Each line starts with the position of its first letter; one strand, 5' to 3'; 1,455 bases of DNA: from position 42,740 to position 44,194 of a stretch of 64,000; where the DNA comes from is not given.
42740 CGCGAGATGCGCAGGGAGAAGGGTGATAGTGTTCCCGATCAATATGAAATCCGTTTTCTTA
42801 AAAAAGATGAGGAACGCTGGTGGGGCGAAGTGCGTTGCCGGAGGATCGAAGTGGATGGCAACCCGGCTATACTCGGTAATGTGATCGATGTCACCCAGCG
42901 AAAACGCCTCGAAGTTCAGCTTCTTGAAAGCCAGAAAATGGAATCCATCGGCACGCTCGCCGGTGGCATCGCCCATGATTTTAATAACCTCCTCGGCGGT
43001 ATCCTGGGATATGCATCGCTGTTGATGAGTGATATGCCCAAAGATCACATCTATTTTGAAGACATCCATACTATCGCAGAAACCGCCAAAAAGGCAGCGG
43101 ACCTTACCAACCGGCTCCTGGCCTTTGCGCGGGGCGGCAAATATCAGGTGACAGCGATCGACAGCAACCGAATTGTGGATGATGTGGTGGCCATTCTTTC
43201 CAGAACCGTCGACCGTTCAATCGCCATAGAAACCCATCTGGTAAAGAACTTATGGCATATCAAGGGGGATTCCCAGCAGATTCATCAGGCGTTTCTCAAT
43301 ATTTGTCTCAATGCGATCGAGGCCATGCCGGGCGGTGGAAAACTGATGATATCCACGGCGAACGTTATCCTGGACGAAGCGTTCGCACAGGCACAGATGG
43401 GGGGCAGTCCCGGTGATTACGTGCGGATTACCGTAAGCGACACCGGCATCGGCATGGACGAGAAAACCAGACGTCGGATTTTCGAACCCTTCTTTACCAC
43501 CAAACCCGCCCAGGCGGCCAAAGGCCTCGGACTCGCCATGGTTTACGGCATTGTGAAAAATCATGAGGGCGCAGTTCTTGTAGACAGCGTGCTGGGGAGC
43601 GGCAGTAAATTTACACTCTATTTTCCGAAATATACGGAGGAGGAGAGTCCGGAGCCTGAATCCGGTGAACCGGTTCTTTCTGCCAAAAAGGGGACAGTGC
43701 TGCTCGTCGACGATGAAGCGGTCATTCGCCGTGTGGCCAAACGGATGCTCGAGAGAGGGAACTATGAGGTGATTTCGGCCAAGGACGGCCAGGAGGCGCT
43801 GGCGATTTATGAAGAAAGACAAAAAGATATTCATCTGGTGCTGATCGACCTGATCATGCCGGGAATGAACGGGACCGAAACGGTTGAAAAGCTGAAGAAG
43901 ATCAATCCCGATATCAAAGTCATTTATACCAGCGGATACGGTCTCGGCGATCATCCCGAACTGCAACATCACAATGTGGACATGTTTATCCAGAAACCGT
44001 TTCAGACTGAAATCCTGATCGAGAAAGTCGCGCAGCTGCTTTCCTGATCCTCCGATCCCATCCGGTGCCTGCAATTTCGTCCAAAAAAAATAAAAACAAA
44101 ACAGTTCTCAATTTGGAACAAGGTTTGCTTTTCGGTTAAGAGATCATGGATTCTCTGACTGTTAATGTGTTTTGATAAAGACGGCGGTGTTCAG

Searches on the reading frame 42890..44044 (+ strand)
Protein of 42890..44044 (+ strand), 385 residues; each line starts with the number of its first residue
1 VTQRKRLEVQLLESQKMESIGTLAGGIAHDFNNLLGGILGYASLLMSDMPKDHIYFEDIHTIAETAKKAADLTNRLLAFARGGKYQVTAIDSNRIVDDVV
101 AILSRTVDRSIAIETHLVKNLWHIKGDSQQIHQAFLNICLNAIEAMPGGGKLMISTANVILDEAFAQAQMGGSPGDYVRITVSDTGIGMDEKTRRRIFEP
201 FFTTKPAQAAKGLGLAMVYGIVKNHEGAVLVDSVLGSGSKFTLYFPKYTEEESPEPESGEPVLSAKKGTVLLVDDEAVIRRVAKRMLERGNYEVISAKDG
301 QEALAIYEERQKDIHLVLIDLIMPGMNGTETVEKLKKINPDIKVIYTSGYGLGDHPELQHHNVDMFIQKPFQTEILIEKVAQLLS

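Call 43: search_solved_structures(query=window:42890-44044:+, max_evalue=1e-10)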
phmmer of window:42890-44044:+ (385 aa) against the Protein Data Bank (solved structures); distinct sequences matched with E-value up to 1e-10: 30.
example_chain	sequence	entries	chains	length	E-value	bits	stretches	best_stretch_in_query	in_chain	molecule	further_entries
5idj_A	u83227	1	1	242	7e-43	150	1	12-248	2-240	Histidine kinase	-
5idm_A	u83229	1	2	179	1.2e-24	89.9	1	89-250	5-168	Cell cycle histidine kinase CckA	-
9jfj_A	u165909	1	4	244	5.6e-24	87.8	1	4-254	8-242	Sensor histidine kinase ZraS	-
8vc9_A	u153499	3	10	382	1.1e-23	86.8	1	3-248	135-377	Leptospira virulence regulator B (LvrB) | histidine kinase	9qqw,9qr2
3d36_A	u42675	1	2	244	6.7e-21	77.7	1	11-252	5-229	Sporulation kinase B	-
6qrj_A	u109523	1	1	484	4.3e-20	75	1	27-306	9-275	Hybrid kinase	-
9xzo_A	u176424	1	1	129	5.2e-17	64.9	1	269-384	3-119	De novo protein M1X0B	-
6tne_A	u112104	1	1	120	6.7e-17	64.5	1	268-384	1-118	Histidine kinase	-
8f71_A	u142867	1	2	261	8.7e-15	57.6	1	5-246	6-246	Histidine kinase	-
6er7_A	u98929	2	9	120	4.5e-14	55.2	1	269-385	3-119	120aa long hypothetical chemotaxis protein (CheY)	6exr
4gcz_A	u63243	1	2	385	1.3e-13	53.7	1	5-248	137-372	Blue-light photoreceptor, Sensor protein fixL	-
8a3u_A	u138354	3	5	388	1.6e-13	53.4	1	5-247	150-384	Putative Sensory box protein,Sensor protein FixL | Putative Sensory box protein,Putative Sensory box protein,Sensor protein FixL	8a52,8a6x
8a7f_A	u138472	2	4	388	1.6e-13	53.4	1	5-247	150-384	Putative Sensory box protein,Sensor protein FixL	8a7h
7z8n_A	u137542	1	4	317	3e-13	52.5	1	12-243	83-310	Histidine kinase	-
3a0u_A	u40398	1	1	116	3.3e-13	52.3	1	270-385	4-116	Response regulator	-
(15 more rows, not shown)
